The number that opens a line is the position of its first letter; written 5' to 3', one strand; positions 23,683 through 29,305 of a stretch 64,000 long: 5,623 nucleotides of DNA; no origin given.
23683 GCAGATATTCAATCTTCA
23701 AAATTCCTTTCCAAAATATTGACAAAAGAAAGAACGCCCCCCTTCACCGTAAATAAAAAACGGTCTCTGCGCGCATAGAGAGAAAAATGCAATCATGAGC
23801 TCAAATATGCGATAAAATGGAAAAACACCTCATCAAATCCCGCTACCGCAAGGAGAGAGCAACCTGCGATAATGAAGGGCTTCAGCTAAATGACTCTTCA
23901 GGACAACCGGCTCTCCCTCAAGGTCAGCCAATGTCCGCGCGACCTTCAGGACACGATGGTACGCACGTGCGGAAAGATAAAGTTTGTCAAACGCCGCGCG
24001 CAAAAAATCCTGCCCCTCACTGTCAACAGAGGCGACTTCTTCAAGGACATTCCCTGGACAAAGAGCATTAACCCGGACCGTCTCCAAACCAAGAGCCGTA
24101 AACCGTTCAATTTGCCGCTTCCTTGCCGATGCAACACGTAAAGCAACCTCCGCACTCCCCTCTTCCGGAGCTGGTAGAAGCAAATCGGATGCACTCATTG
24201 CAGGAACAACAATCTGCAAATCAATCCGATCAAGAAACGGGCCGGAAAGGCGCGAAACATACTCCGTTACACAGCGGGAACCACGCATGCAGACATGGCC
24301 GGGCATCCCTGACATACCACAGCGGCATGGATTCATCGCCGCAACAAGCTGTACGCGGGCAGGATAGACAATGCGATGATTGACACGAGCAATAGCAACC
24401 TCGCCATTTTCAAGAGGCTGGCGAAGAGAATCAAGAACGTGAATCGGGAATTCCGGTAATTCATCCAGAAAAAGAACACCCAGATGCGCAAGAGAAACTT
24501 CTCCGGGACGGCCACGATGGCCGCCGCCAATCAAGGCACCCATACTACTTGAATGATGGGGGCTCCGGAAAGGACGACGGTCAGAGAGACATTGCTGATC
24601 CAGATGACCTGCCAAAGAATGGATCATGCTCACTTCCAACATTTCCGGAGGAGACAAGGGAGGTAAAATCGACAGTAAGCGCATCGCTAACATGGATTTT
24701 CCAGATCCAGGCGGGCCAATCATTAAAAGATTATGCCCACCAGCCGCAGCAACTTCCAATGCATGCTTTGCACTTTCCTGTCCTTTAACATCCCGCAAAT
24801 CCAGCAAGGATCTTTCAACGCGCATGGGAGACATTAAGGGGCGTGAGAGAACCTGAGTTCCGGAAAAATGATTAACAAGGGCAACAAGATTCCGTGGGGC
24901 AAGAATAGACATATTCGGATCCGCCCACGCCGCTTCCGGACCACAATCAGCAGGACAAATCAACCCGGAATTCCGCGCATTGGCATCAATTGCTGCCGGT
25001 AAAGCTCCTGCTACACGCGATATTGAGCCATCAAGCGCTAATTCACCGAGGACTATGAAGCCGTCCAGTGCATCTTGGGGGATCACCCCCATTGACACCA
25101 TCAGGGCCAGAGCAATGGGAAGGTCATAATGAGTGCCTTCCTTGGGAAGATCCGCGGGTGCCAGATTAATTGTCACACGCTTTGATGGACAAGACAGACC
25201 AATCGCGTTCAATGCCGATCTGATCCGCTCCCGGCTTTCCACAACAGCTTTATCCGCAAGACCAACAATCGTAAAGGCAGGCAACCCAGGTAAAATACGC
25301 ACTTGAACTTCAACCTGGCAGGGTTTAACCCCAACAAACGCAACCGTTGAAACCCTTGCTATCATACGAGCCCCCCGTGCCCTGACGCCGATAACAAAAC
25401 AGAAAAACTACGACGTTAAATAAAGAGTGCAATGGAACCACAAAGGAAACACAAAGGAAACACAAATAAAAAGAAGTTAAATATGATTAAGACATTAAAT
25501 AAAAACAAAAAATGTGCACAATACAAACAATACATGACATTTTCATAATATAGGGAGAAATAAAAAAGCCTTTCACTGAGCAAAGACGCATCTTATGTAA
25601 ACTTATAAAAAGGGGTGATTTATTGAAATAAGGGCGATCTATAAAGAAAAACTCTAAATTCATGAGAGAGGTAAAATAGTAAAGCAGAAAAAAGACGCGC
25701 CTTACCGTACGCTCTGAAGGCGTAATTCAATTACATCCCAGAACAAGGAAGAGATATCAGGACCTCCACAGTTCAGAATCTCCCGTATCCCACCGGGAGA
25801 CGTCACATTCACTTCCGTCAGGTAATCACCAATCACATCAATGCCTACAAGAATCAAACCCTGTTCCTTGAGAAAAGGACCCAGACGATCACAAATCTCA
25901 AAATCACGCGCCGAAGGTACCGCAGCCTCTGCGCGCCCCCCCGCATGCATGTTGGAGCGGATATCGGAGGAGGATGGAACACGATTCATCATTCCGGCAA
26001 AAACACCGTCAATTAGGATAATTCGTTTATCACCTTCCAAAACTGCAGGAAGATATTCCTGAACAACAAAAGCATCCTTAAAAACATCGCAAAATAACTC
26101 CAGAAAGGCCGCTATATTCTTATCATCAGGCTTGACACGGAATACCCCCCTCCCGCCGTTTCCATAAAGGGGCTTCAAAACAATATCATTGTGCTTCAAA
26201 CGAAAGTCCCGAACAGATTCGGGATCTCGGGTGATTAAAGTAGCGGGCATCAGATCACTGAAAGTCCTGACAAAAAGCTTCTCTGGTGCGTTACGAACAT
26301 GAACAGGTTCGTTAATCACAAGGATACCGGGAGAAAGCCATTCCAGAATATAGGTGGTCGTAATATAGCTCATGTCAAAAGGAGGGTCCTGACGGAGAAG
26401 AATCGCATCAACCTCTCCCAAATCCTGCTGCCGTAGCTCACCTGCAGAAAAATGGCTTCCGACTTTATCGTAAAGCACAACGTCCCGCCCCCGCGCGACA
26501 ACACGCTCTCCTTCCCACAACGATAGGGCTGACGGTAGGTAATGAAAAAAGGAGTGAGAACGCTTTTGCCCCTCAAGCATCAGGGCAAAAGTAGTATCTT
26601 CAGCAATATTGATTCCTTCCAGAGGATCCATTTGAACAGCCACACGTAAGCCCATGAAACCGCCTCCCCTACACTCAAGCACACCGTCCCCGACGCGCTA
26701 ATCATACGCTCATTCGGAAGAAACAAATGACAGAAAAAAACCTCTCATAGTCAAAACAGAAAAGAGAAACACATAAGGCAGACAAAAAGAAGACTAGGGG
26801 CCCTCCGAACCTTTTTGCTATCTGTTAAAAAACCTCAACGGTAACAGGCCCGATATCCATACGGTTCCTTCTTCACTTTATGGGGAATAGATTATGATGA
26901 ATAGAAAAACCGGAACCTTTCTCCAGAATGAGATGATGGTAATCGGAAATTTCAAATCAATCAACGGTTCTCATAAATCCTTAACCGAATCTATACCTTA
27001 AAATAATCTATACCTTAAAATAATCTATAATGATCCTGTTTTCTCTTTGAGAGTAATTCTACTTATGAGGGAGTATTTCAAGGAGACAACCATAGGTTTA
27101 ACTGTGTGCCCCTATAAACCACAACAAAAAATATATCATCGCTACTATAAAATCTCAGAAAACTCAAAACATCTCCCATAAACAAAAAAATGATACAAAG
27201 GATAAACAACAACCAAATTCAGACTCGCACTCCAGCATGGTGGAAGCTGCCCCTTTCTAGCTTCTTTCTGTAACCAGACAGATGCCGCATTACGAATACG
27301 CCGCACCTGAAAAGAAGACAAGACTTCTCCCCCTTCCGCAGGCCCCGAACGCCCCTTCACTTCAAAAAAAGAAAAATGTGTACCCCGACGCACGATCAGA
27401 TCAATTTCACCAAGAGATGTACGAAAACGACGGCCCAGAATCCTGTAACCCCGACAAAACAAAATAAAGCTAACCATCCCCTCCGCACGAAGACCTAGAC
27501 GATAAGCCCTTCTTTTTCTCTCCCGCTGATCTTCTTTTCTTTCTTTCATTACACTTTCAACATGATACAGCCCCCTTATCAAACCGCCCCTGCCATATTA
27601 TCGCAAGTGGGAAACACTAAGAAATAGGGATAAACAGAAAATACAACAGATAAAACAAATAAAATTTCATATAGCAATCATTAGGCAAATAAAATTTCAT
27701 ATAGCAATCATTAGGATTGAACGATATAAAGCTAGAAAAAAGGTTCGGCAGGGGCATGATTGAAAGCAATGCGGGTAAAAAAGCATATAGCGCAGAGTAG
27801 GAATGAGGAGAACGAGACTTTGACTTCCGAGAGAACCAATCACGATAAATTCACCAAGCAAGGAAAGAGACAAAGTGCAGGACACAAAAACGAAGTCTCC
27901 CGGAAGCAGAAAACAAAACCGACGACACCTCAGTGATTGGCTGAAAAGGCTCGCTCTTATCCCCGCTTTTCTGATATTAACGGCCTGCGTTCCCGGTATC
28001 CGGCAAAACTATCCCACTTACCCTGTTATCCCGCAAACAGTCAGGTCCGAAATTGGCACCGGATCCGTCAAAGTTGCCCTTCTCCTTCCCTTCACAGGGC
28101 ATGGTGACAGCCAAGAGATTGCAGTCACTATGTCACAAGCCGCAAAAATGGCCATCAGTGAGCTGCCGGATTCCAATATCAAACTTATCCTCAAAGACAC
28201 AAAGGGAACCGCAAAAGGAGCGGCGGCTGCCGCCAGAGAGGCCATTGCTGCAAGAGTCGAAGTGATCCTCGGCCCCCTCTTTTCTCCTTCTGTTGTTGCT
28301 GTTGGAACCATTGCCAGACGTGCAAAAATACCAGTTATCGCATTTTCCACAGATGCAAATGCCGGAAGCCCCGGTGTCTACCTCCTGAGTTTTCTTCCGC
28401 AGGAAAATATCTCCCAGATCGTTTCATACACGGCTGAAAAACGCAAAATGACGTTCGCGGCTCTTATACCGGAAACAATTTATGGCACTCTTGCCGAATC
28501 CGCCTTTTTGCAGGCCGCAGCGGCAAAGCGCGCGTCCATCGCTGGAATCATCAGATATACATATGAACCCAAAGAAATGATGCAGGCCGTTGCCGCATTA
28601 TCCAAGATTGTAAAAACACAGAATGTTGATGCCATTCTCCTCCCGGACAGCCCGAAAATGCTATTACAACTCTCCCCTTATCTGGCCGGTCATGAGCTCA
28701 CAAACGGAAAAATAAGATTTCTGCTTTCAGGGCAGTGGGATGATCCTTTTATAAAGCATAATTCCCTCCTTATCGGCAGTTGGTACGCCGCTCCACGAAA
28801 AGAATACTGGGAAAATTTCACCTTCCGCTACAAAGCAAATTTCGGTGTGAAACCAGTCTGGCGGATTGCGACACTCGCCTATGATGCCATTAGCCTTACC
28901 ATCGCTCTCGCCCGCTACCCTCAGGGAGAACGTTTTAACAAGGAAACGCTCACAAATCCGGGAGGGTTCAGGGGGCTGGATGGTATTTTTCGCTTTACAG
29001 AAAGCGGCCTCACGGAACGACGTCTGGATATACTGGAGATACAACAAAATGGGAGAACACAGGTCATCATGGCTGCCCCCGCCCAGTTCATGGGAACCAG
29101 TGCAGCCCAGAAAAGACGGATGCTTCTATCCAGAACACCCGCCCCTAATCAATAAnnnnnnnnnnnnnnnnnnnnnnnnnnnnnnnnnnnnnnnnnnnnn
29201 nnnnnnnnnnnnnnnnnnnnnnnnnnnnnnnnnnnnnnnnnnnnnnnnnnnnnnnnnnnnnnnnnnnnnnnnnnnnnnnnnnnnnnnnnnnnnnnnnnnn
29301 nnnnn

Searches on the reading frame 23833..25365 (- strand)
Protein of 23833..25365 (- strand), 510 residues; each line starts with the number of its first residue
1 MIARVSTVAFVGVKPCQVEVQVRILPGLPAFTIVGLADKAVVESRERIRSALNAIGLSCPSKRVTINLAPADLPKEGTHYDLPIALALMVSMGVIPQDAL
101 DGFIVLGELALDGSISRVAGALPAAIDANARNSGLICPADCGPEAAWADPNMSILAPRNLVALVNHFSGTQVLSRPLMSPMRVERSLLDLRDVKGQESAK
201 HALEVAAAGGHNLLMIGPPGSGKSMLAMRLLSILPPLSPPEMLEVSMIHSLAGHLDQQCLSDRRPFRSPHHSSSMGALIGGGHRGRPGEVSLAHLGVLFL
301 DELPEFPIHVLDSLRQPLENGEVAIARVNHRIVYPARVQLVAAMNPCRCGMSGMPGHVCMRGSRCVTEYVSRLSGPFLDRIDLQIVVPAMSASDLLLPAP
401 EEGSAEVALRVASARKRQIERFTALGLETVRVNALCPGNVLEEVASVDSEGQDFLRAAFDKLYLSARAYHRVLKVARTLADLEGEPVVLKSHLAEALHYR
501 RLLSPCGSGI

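Call 46: search_protein_families(library=pfam, proteins=[window:23833-25365:-], max_evalue=0.00001)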
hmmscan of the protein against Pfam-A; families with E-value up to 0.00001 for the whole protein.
window:23833-25365:- (510 aa): 5 families
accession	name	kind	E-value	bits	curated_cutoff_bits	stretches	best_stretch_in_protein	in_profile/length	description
PF01078.27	Mg_chelatase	-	7.8e-91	303.5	20.3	1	189-394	1-206/207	Magnesium chelatase, subunit ChlI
PF13541.12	ChlI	-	1.4e-38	131.9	27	1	20-139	1-119/121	Subunit ChlI of Mg-chelatase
PF13335.12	Mg_chelatase_C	-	2.4e-28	99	26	1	402-500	2-94/94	Magnesium chelatase, subunit ChlI C-terminal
PF07728.20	AAA_5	-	5.8e-10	39.7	22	1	212-348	1-125/139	AAA domain (dynein-related subfamily)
PF00158.32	Sigma54_activat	-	2.1e-07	31.2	20.2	1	200-345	12-142/168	Sigma-54 interaction domain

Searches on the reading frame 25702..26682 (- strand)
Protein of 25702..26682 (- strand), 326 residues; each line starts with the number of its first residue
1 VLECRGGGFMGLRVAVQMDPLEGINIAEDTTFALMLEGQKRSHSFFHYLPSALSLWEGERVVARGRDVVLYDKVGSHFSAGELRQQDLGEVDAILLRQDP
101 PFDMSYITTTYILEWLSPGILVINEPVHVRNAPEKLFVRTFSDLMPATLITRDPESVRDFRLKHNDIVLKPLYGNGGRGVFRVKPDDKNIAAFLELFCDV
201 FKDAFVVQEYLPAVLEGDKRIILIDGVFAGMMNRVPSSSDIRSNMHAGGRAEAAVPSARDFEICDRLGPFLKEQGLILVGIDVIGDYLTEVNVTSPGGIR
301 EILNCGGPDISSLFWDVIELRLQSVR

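Call 46: search_protein_families(library=pfam, proteins=[window:25702-26682:-], max_evalue=0.00001)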
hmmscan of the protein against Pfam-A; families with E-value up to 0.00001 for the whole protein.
window:25702-26682:- (326 aa): 4 families
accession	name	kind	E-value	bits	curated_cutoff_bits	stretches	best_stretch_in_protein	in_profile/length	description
PF02955.21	GSH-S_ATP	-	2.3e-64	216.5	23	1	134-304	1-172/175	Prokaryotic glutathione synthetase, ATP-grasp domain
PF02951.20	GSH-S_N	-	2.6e-35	121.5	21.3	1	12-130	1-119/119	Prokaryotic glutathione synthetase, N-terminal domain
PF08443.16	RimK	-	1e-09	38.7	21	1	145-292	18-164/188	RimK-like ATP-grasp domain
PF14398.11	ATPgrasp_YheCD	-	1.9e-07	31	26.8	1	140-190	24-74/255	YheC/D like ATP-grasp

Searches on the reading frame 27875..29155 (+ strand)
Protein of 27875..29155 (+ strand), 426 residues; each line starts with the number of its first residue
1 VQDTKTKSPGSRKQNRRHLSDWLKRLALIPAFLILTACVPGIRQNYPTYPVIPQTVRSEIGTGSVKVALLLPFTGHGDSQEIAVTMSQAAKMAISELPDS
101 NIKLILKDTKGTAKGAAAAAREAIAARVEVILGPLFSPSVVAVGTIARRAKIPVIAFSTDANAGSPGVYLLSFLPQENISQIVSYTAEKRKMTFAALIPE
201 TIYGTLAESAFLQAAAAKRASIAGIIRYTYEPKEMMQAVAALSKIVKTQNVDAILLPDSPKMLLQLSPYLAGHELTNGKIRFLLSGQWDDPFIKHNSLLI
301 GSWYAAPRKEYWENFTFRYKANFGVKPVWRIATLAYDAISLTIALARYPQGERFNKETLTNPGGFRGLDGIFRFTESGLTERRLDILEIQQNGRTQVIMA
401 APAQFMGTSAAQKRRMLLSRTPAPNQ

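Call 46: search_protein_families(library=pfam, proteins=[window:27875-29155:+], max_evalue=0.00001)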
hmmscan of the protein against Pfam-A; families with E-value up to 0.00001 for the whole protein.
window:27875-29155:+ (426 aa): 3 families
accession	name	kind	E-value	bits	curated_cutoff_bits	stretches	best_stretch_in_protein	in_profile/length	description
PF13458.12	Peripla_BP_6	-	1.5e-25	91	31.7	1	64-393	1-342/343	Periplasmic binding protein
PF01094.35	ANF_receptor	-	3.3e-09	36.7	25.4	1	87-290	3-217/353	Receptor family ligand binding region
PF04348.19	LppC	-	7.1e-07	28.6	28.8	1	65-249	219-403/563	LppC putative lipoprotein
